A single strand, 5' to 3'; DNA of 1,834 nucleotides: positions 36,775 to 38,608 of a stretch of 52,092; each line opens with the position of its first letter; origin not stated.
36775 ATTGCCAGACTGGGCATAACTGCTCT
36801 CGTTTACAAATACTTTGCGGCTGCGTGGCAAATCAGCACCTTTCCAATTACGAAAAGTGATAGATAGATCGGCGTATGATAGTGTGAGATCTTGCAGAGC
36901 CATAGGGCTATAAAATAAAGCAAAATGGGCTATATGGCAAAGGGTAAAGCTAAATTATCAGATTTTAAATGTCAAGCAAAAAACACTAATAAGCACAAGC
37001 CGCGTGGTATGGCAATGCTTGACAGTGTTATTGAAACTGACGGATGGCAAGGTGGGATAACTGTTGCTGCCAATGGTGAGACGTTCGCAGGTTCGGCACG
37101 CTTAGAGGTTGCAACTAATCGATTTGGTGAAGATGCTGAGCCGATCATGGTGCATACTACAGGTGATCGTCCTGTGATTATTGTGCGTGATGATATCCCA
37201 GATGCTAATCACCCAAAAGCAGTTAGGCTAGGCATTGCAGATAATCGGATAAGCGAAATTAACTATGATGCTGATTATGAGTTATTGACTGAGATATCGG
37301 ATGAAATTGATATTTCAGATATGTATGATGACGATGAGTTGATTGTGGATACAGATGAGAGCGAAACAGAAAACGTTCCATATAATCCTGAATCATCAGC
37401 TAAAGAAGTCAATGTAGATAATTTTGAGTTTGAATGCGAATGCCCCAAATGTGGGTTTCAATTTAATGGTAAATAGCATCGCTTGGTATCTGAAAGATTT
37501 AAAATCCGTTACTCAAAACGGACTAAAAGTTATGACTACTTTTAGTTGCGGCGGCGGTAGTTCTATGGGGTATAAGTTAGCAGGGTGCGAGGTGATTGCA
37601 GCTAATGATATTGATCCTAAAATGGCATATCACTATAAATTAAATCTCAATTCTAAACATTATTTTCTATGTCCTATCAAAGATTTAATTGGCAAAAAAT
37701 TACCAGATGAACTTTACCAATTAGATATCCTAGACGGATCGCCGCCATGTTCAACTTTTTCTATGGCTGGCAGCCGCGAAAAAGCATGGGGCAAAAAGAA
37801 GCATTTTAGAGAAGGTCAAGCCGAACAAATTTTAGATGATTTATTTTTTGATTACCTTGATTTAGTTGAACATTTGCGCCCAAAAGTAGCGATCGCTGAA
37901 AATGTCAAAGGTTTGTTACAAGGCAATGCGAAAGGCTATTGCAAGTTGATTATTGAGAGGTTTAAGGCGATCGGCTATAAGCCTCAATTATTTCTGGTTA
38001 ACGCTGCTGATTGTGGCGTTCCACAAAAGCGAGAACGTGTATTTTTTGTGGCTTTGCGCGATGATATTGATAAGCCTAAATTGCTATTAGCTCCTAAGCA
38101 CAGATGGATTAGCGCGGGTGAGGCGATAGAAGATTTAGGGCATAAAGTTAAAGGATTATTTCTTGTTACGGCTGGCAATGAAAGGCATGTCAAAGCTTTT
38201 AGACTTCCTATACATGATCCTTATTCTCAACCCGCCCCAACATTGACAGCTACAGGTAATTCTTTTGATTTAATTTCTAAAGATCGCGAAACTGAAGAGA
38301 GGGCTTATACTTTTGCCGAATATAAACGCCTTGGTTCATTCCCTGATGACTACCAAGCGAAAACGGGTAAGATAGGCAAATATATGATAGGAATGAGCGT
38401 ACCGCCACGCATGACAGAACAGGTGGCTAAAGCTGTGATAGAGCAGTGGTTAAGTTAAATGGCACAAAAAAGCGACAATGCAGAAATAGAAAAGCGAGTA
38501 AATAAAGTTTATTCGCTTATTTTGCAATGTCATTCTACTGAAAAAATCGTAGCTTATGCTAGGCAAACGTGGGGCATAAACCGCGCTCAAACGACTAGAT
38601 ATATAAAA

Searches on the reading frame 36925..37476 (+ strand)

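Call 45: search_protein_families(library=phrogs, proteins=[window:36925-37476:+], max_evalue=0.001)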
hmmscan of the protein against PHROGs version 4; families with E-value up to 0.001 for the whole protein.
window:36925-37476:+ (183 aa): 3 families
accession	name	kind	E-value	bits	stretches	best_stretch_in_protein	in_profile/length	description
phrog_620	-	DNA, RNA and nucleotide metabolism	3.1e-15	57.9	1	8-182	11-177/217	ParB-like partition protein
phrog_498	-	other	4.7e-11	42.9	1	6-150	35-170/633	DNA methyltransferase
phrog_930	-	DNA, RNA and nucleotide metabolism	7.2e-09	36.8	1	12-144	13-134/223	ParB-like partition protein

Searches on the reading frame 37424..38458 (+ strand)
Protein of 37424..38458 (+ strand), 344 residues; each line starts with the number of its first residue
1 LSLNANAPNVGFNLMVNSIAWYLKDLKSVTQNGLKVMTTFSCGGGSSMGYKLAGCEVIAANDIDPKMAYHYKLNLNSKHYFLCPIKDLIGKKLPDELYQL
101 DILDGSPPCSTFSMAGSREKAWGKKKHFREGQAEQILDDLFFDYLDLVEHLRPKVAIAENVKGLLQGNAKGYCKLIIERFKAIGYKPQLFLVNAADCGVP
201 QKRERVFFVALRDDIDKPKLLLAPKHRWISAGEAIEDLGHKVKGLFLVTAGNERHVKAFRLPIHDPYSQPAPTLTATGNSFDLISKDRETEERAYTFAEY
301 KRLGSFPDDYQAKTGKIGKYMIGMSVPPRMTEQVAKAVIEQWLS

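Call 45: search_protein_families(library=phrogs, proteins=[window:37424-38458:+], max_evalue=0.001)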
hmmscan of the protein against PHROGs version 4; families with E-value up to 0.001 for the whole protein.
window:37424-38458:+ (344 aa): 4 families
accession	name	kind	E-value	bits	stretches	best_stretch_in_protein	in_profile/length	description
phrog_116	-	other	4.8e-70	237.8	1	23-343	197-494/779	DNA methyltransferase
phrog_36001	-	unknown function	5e-32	111.9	2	109-217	460-567/715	-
phrog_363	-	other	1.6e-29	104.1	1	24-218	44-221/327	DNA methyltransferase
phrog_5999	-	other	1.5e-07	32.4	1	36-128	5-96/109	DNA methyltransferase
